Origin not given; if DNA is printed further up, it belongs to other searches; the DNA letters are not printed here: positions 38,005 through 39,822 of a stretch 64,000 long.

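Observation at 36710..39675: SPARTA-type defense pair: TIR-APAZ plus short prokaryotic Argonaute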

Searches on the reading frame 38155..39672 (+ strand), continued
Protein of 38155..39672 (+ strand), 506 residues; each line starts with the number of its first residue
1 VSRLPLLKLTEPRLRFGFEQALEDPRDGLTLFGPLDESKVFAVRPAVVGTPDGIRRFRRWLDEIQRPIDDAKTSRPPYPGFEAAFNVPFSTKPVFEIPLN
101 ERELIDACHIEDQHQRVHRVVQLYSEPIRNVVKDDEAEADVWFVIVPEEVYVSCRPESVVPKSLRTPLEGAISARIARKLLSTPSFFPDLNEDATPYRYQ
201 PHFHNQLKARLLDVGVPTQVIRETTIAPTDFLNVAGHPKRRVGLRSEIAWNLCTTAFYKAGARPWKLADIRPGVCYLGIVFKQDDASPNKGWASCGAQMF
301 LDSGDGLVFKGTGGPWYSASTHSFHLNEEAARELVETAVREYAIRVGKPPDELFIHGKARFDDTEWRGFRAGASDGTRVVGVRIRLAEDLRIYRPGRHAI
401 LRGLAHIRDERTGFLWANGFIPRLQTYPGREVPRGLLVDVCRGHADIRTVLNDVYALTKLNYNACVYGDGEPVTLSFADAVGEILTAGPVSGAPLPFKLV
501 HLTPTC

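Call 60: list_cluster_members(proteins=[L100:2798-3568:+, L100:2310-2822:+, window:38155-39672:+, window:36710-38155:+, window:39680-40516:+, P0258])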
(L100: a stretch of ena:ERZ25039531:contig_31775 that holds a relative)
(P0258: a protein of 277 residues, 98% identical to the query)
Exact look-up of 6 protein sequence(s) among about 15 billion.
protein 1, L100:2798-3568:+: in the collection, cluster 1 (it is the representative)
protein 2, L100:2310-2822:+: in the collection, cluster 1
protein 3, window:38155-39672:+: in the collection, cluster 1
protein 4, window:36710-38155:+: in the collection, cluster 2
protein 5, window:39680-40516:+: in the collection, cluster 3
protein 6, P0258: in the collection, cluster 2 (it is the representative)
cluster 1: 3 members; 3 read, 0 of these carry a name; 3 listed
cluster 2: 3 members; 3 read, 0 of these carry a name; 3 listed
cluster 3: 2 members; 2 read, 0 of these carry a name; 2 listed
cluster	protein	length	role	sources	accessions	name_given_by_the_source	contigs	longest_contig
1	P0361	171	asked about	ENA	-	-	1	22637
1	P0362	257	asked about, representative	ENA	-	-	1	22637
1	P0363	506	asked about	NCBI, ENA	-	-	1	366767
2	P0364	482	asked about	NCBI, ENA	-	-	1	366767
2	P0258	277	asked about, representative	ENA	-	-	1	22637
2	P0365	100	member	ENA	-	-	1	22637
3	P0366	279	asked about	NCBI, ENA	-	-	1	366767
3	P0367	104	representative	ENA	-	-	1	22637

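Call 70: predict_structure(alignment_id=A2)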
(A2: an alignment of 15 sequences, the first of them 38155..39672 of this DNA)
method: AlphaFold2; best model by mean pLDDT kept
length: 506 residues; sequences in the alignment: 15
mean_pLDDT: 65.3   pTM: 0.60
mean pLDDT of the five models: 65.3, 61.2, 61.0, 59.2, 53.5
residues with pLDDT >= 90: 76; 70-90: 177; 50-70: 96; < 50: 157
segments of 3 or more residues with pLDDT < 50: 1-39, 158-172, 177-199, 311-313, 389-403, 418-433, 462-506
pLDDT, mean of each block of 10 residues (from residue 1): 31 28 31 41 88 95 90 69 77 92 91 81 91 73 91 65 44 48 41 42 72 77 90 88 78 72 62 80 61 62 56 55 75 86 85 81 89 89 68 35 60 61 29 64 85 68 42 40 33 27 28
secondary structure, 60 per line:
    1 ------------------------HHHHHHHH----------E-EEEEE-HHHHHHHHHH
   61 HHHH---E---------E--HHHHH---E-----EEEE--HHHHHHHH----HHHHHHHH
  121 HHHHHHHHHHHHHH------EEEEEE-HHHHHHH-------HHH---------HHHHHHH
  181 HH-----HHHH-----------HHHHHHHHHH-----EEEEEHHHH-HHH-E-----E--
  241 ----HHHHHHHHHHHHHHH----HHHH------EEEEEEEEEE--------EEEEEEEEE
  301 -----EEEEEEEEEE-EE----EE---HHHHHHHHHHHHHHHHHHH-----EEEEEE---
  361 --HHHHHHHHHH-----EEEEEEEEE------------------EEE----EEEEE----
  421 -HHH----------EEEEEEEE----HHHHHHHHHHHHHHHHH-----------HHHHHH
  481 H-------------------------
elements in order: H25-32 E45-49 H51-64 H81-85 E95-98 H101-108 H113-134 E141-146 H148-154 H174-182 H188-191 H203-212 E218-222 H223-226 H245-259 H264-267 E274-283 E292-300 E306-315 H328-346 E352-357 H363-372 E378-386 E405-407 E412-416 E435-442 H447-463 H475-481

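Call 74: fold_search(model_id=the predicted structure, library=pdb)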
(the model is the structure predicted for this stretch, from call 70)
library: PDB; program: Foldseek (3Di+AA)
matches with E <= 10: 847; with E <= 0.001: 208
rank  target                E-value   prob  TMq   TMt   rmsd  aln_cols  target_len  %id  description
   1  8isy_A                4.5e-43  1.00  0.37  0.37  16.7       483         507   42  Cryo-EM structure of free-state Crt-SPARTA (released 2023-10-18)
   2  8i88_B                2.9e-40  1.00  0.37  0.41  17.0       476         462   40  Cryo-EM structure of TIR-APAZ/Ago-gRNA complex (released 2023-07-05)
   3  8z92_A                9.3e-40  1.00  0.37  0.40  17.1       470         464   42  Crystal structure of CrtAgo/TIR-APAZ in complex with guide DNA and 16-nt target DNA (released 2025-03-12)
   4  8fex_B                1.9e-39  1.00  0.38  0.41  16.8       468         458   40  Inactivate state of Maribacter polysiphoniae Argonuate (short pAgo system) (released 2023-08-23)
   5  8z92_B                3.7e-39  1.00  0.37  0.39  16.8       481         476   43  Crystal structure of CrtAgo/TIR-APAZ in complex with guide DNA and 16-nt target DNA (released 2025-03-12)
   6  8z96_A                4.4e-39  1.00  0.38  0.40  16.6       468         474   43  Crystal structure of CrtAgo/TIR-APAZ in complex with guide DNA and 21-nt target DNA (released 2025-03-12)
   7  8qlo_B                1.0e-38  1.00  0.38  0.41  16.6       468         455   41  CryoEM structure of the apo SPARTA (BabAgo/TIR-APAZ) complex (released 2024-01-31)
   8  8ffi_B                8.5e-38  1.00  0.36  0.39  17.0       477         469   40  Structure of tetramerized MapSPARTA upon guide RNA-mediated target DNA binding (released 2023-08-23)
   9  8i87_B                1.0e-37  1.00  0.36  0.39  16.8       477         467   39  Cryo-EM structure of TIR-APAZ/Ago-gRNA-DNA complex (released 2023-07-19)
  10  8j84_A                1.6e-37  1.00  0.38  0.41  16.6       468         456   41  Short ago complexed with TIR-APAZ (released 2024-03-13)
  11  8i87_D                2.7e-37  1.00  0.36  0.39  16.8       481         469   37  Cryo-EM structure of TIR-APAZ/Ago-gRNA-DNA complex (released 2023-07-19)
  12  8k34_B                4.0e-37  1.00  0.38  0.43  16.3       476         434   41  Cryo-EM structure of SPARTA gRNA binary complex (released 2024-01-17)
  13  8oz6_B                5.1e-37  1.00  0.36  0.39  16.8       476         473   41  cryoEM structure of SPARTA complex ligand-free (released 2023-08-16)
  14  8k9g_E                9.1e-37  1.00  0.37  0.41  16.7       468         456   42  Cryo-EM structure of Crt-SPARTA-gRNA-tDNA dimer (conformation-1) (released 2023-10-18)
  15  8u72_I                3.1e-36  1.00  0.35  0.39  16.9       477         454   38  Cryo-EM structure of the SPARTA oligomer with guide RNA and target DNA (released 2024-06-12)
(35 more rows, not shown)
